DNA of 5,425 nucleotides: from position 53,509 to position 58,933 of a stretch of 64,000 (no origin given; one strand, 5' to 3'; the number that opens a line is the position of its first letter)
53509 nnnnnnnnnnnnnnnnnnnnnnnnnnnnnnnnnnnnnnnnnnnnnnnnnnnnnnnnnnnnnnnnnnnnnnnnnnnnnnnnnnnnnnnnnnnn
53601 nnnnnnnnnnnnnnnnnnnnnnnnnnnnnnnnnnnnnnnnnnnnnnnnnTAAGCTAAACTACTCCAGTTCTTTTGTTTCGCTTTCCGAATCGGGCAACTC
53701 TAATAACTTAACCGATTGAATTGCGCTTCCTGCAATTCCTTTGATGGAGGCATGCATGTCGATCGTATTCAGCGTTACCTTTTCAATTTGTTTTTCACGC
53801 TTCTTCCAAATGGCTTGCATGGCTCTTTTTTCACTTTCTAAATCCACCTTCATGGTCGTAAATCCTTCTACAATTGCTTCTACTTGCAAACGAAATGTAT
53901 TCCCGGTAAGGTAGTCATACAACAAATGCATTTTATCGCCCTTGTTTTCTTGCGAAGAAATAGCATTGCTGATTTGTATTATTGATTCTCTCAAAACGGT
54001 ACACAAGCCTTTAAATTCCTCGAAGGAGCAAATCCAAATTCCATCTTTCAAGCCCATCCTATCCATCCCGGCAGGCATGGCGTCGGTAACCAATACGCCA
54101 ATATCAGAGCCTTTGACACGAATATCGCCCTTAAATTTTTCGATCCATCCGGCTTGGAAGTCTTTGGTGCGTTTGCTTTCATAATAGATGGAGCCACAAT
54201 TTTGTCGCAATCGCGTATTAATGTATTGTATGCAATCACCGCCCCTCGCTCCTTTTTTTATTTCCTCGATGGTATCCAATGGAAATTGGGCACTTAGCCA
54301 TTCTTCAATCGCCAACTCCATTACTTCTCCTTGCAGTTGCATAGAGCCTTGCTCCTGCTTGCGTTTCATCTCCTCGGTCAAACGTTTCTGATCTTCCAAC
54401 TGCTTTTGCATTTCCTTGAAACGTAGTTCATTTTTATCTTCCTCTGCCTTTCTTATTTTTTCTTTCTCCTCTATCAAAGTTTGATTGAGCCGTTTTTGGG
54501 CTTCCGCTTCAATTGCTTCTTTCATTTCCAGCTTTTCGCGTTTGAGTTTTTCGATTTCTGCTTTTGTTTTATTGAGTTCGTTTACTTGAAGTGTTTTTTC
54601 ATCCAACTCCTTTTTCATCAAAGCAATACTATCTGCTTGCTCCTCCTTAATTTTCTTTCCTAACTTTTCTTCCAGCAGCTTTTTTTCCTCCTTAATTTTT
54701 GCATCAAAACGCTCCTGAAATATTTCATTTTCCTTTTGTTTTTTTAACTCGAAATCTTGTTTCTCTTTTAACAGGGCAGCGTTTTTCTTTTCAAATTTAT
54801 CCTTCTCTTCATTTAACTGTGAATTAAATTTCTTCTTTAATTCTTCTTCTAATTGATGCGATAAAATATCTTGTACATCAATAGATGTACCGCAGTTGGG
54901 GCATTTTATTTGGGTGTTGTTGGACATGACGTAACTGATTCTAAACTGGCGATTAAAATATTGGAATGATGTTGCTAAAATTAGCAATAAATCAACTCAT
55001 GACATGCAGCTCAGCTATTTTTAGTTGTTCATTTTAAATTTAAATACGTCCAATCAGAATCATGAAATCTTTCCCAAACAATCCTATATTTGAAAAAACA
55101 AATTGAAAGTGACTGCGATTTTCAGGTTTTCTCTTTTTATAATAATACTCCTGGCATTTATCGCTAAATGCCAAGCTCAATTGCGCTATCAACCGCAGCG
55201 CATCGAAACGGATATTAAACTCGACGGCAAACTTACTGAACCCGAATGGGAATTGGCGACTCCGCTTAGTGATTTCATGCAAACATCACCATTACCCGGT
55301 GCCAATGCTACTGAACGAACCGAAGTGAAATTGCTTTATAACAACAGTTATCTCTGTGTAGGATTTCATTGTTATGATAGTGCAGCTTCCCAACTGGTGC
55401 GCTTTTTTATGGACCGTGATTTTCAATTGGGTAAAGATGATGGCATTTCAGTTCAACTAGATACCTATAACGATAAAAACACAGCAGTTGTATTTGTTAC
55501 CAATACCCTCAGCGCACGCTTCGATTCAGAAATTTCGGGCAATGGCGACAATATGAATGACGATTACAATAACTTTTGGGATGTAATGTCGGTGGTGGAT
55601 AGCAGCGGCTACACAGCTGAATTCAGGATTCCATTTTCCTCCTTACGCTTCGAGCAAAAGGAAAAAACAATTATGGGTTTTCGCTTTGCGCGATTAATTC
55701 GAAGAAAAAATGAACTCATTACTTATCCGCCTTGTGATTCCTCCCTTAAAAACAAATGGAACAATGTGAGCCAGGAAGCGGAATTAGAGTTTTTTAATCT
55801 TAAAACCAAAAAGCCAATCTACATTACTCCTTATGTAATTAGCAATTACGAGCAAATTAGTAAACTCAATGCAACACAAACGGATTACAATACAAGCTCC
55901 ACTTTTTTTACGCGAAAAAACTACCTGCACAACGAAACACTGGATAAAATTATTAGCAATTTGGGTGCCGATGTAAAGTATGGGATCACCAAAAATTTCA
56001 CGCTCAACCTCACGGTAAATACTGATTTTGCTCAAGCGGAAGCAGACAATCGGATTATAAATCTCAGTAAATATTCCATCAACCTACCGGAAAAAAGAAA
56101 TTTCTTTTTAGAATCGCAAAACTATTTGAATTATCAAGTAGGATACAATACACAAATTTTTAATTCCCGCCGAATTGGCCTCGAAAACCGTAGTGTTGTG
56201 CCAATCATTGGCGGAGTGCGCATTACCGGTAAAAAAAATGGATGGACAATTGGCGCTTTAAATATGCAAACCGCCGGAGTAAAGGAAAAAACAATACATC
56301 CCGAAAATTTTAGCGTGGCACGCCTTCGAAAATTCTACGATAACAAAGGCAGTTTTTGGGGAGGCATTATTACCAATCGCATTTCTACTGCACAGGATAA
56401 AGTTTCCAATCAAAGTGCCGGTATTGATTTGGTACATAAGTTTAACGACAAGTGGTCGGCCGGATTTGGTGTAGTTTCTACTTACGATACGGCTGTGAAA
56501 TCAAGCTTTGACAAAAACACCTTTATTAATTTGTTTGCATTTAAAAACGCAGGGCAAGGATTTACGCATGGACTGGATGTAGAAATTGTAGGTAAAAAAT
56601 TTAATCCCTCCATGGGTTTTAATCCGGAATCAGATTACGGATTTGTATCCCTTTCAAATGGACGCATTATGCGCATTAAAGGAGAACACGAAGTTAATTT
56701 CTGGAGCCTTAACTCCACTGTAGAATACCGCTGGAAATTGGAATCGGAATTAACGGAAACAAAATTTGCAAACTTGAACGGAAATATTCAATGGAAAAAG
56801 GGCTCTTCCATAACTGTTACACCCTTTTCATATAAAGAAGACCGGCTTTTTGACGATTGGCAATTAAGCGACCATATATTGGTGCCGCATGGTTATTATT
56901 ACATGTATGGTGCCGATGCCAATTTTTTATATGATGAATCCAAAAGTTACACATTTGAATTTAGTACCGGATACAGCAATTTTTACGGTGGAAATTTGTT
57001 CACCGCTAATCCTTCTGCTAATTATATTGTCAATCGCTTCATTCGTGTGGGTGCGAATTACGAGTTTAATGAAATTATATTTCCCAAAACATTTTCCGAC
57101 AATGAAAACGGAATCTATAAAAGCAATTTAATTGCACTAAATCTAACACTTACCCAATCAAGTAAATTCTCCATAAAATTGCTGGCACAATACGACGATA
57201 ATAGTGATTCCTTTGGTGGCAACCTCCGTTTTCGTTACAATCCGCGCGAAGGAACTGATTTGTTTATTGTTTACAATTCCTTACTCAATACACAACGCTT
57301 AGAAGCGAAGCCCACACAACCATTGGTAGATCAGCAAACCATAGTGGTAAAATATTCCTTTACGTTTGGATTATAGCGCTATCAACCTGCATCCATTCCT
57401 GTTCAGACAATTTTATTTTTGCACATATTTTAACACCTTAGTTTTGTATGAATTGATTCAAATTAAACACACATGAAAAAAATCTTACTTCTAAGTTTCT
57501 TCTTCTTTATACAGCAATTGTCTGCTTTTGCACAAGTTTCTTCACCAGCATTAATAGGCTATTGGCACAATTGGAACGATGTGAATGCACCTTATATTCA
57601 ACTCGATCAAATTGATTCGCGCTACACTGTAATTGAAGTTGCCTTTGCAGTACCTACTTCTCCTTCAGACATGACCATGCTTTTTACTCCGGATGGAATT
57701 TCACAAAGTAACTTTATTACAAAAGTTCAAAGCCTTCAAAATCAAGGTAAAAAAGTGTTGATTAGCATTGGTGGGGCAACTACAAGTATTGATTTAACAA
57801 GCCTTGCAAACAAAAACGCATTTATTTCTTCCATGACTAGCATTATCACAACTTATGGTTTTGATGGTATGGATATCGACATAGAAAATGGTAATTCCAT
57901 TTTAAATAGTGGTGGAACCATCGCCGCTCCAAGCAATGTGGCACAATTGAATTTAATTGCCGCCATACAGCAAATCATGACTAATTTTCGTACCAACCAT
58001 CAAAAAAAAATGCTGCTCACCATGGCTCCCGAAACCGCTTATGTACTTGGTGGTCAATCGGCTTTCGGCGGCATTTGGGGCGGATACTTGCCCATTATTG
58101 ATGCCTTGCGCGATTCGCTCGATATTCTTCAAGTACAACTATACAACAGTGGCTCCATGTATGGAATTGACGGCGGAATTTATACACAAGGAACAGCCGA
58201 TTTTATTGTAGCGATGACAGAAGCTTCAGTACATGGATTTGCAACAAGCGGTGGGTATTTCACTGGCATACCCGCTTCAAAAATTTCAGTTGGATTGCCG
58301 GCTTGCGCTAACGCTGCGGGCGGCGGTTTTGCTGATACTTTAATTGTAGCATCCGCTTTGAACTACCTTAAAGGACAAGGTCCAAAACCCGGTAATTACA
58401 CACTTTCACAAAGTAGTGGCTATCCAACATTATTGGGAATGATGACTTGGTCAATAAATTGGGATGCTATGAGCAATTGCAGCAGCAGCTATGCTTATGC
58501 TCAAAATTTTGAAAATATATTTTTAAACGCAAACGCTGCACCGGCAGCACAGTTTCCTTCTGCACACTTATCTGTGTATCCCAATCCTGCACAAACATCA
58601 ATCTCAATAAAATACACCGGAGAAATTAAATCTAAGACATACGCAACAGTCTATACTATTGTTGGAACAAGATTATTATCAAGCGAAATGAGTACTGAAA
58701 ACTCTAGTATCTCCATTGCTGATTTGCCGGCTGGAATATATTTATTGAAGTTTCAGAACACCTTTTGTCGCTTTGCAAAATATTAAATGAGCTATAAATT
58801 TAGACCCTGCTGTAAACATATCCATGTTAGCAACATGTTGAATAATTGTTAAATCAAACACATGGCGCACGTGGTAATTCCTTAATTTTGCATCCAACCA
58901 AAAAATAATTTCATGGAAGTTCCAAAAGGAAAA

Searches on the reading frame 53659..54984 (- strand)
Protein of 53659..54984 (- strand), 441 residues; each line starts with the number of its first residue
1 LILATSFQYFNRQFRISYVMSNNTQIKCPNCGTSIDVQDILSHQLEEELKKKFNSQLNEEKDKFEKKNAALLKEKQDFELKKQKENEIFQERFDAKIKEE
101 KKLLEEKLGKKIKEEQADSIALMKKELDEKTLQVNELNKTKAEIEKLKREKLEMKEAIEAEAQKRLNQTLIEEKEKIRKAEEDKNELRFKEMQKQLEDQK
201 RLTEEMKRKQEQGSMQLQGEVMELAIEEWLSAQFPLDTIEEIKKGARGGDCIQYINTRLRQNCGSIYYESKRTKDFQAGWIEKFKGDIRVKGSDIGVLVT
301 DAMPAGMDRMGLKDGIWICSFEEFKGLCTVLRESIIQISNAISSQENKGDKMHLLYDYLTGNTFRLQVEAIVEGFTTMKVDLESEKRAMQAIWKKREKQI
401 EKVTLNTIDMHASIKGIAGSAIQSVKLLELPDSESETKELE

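Call 78: search_solved_structures(query=window:53659-54984:-, max_evalue=0.001)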
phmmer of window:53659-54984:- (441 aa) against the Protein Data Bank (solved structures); distinct sequences matched with E-value up to 0.001: 0.

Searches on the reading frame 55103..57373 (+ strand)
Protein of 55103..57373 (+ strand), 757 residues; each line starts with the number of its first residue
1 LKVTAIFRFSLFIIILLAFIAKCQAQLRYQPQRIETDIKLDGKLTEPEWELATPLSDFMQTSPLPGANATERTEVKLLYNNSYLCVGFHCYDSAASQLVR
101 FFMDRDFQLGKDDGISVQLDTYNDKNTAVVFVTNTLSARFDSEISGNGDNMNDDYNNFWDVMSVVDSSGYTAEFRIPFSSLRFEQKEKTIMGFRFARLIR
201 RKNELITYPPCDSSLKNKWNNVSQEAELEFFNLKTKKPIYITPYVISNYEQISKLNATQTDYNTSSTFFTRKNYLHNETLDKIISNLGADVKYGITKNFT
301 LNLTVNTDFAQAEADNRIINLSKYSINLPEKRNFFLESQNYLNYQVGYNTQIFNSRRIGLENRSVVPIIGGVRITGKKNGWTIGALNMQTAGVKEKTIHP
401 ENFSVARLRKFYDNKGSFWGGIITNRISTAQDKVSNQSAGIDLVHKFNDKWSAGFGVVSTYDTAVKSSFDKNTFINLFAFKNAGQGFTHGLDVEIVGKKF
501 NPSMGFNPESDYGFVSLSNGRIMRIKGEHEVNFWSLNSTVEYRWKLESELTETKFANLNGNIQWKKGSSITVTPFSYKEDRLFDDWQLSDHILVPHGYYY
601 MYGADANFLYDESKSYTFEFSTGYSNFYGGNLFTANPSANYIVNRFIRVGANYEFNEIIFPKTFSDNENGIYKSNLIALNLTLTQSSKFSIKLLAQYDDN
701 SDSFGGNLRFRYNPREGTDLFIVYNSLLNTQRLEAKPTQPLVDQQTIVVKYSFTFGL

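Call 39: search_protein_families(library=pfam, proteins=[window:55103-57373:+], max_evalue=0.0001)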
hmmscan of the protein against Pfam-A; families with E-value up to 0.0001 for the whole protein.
window:55103-57373:+ (757 aa): 2 families
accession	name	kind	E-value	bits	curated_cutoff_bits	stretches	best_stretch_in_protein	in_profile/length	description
PF19313.5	DUF5916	-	9.4e-16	58.1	22.6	1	281-628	22-390/572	Domain of unknown function (DUF5916)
PF06452.16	CBM9_1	-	7.1e-07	29.7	23.4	1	41-196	2-147/185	Carbohydrate family 9 binding domain-like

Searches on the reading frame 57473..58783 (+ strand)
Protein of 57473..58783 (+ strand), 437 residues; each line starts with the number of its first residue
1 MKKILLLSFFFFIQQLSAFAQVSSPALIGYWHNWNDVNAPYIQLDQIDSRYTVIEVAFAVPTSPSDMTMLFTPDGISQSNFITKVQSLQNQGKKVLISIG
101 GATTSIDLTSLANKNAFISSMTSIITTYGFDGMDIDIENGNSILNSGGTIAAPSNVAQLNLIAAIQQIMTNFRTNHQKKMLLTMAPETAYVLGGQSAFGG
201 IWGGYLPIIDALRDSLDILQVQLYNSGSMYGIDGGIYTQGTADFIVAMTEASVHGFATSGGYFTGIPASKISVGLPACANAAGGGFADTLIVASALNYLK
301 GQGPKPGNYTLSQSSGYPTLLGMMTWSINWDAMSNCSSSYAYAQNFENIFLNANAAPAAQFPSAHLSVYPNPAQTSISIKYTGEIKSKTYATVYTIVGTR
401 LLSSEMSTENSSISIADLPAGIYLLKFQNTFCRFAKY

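Call 79: search_solved_structures(query=window:57473-58783:+, max_evalue=0.001)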
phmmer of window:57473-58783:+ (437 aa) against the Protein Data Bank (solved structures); distinct sequences matched with E-value up to 0.001: 39.
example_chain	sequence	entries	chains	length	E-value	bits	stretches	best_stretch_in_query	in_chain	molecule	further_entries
3n11_A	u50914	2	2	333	1e-70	241.5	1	23-351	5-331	Chitinase A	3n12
3n15_A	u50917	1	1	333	3e-70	240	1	23-351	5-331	Chitinase A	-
3n17_A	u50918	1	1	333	9.6e-70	238.3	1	23-351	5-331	Chitinase A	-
3n13_A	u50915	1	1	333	1.5e-69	237.7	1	23-351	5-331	Chitinase A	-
3n18_A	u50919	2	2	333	4.2e-69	236.2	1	23-351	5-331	Chitinase A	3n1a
5kz6_A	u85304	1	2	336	1.1e-68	234.8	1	21-349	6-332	Chitinase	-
4tx8_A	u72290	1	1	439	6.5e-57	196.1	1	24-342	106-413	Probable chitinase A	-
3ebv_A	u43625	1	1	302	2e-40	141.7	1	26-336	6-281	Chinitase A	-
9ojl_A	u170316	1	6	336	8.8e-30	106.7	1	23-344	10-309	Chitinase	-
3ian_A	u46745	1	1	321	2.3e-29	105.3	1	26-350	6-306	Chitinase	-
9fbq_A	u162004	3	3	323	5.4e-27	97.5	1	26-347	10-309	Chitinase 60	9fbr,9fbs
9fbp_A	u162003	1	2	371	7.9e-27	97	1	26-348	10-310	Chitinase 60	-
4w5z_A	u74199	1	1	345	8.3e-27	96.9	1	24-347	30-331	Chitinase 60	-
9fbo_A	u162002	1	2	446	1.3e-26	96.3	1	26-348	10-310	Chitinase 60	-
9i2p_A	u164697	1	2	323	1.6e-26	96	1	24-350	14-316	chitinase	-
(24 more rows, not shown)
